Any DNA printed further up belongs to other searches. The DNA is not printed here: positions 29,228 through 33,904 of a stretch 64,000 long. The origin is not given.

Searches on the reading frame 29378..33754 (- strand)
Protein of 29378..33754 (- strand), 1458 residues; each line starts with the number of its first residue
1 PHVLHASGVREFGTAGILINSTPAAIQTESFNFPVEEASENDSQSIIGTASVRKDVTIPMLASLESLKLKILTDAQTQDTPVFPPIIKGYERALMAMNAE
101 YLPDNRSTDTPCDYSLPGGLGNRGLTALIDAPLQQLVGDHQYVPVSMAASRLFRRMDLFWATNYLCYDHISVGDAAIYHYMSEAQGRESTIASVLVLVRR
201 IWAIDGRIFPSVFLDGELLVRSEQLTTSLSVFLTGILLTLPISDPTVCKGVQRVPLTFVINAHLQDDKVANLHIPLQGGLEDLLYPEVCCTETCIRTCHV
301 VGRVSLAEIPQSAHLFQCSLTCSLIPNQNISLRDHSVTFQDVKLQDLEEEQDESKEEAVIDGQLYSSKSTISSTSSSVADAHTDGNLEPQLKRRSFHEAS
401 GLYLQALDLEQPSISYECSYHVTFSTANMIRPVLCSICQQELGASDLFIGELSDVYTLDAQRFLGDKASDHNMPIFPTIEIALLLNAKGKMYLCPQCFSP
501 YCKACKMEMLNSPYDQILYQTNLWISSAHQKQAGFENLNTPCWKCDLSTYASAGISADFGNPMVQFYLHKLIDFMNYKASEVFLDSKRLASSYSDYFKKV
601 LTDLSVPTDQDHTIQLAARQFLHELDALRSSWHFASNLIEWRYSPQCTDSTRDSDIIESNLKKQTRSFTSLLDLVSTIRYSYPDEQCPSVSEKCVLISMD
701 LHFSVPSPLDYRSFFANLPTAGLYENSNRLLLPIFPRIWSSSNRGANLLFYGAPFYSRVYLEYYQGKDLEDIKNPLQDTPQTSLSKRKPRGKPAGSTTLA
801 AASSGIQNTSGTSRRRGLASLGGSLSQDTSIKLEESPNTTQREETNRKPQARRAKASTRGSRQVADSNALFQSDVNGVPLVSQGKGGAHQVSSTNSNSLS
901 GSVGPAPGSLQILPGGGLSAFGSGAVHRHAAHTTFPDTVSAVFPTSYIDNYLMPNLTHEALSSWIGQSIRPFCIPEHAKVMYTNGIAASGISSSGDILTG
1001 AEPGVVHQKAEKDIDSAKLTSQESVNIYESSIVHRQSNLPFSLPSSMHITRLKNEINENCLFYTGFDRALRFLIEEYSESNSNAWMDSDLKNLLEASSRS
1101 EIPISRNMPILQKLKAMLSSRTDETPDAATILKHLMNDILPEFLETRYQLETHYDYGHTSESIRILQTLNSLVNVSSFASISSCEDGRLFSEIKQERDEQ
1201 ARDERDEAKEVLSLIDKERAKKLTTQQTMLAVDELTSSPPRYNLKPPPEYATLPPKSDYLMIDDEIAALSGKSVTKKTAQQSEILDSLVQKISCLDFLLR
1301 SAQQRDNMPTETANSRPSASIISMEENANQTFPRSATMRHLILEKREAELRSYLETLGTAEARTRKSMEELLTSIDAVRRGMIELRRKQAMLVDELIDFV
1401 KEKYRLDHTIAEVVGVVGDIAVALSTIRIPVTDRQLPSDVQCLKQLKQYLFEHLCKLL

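Call 23: find_homologous_proteins(query=window:29378-33754:-, max_evalue=1e-20)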
Query window:29378-33754:- (1458 aa): 2 proteins with E <= 1e-20 among 8000 candidates.
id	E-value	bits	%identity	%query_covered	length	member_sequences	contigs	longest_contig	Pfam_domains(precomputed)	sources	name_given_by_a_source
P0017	0.0e+0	3273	99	100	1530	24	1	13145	-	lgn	-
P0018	2.7e-154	534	31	100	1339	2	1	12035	-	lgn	-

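Call 24: list_cluster_members(proteins=[P0017, P0018])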
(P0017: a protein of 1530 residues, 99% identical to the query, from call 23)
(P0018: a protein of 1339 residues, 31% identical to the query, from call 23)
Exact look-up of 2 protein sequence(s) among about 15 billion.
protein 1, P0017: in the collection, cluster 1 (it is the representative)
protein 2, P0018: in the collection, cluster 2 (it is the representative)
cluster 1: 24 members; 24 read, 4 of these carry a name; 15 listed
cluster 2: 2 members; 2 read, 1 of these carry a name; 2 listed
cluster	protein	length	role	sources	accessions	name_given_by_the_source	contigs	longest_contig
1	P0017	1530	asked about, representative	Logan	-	-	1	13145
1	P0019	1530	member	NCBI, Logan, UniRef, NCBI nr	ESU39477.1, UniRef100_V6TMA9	Hypothetical protein DHA2_151664 [Giardia duodenalis] | Uncharacterized protein n=1 Tax=Giardia intestinalis TaxID=5741 RepID=V6TMA9_GIAIN | Hypothetical protein DHA2_151664 [Giardia intestinalis]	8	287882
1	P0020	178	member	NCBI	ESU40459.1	Dhm1p putative DNA strand exchange protein, partial [Giardia duodenalis]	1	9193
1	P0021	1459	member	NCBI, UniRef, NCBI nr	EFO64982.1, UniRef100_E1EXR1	Hypothetical protein GLP15_371 [Giardia lamblia P15] | Uncharacterized protein n=1 Tax=Giardia intestinalis (strain P15) TaxID=658858 ...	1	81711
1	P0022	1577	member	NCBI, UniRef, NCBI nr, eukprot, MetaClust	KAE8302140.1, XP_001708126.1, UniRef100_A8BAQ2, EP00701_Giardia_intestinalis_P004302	hypothetical protein GL50803_0035332 [Giardia duodenalis] | Uncharacterized protein n=1 Tax=Giardia intestinalis (strain ATCC 50803 / WB clone C6) ... | hypothetical protein GL50803_0035332 [Giardia intestinalis]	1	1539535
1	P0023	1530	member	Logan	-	-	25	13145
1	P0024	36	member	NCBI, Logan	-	-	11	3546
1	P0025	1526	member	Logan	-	-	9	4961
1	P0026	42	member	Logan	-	-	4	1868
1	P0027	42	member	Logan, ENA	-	-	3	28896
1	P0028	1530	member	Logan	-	-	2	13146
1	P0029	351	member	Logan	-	-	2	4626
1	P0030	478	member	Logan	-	-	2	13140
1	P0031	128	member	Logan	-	-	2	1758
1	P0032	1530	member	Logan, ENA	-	-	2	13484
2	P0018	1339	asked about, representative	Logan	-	-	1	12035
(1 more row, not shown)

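Call 25: find_encoding_contigs(protein=P0021, flank=10000, max_places=3)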
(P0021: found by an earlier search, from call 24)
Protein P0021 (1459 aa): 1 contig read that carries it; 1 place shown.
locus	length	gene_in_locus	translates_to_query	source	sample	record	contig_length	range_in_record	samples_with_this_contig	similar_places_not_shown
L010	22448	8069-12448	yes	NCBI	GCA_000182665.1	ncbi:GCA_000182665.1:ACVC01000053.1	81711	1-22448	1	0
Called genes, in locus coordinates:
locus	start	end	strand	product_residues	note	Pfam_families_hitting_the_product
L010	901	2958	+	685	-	PF00069:Pkinase, PF07714:PK_Tyr_Ser-Thr, PF12796:Ank_2, PF13637:Ank_4 (weak), PF12796:Ank_2, PF13637:Ank_4, PF12796:Ank_2, PF12796:Ank_2, +6 more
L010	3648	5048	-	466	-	-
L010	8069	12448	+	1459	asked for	-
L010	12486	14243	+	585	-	PF00083:Sugar_tr, PF07690:MFS_1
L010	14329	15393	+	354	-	-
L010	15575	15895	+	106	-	-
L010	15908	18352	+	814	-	PF03302:VSP (faint)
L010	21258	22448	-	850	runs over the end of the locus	PF00560:LRR_1 (faint), PF23598:LRR_14 (faint), PF13855:LRR_8 (weak), PF12799:LRR_4, PF13855:LRR_8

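Call 26: find_encoding_contigs(protein=P0019, flank=10000, max_places=6)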
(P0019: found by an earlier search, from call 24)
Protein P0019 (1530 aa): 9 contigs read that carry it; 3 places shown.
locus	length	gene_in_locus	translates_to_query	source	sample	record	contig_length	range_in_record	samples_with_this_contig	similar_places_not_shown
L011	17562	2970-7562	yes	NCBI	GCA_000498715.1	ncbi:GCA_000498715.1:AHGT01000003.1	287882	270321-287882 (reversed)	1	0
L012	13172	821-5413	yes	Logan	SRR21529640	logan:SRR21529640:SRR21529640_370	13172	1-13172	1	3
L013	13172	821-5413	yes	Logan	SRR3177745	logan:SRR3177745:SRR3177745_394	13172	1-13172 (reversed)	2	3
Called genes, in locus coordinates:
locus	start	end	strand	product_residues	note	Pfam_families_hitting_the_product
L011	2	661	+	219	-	PF03302:VSP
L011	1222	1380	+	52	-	-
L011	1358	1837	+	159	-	-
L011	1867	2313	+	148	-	-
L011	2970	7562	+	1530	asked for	-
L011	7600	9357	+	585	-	PF00083:Sugar_tr, PF07690:MFS_1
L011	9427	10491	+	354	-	-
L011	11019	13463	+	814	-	PF03302:VSP (faint)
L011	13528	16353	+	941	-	PF00005:ABC_tran, PF13304:AAA_21 (faint)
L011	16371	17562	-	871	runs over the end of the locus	PF00560:LRR_1 (faint), PF23598:LRR_14 (faint), PF12799:LRR_4, PF13855:LRR_8, PF12799:LRR_4 (weak)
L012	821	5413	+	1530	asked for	-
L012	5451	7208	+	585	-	PF00083:Sugar_tr, PF07690:MFS_1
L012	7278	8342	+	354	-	-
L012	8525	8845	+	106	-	-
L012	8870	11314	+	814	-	PF03302:VSP (faint)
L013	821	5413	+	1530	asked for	-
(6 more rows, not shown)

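Call 67: search_protein_families(library=pfam, max_evalue=0.001, proteins=[L010:3648-5048:-])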
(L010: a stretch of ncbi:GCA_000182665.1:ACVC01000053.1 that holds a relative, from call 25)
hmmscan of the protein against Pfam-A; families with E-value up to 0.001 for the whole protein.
L010:3648-5048:- (466 aa): 0 families
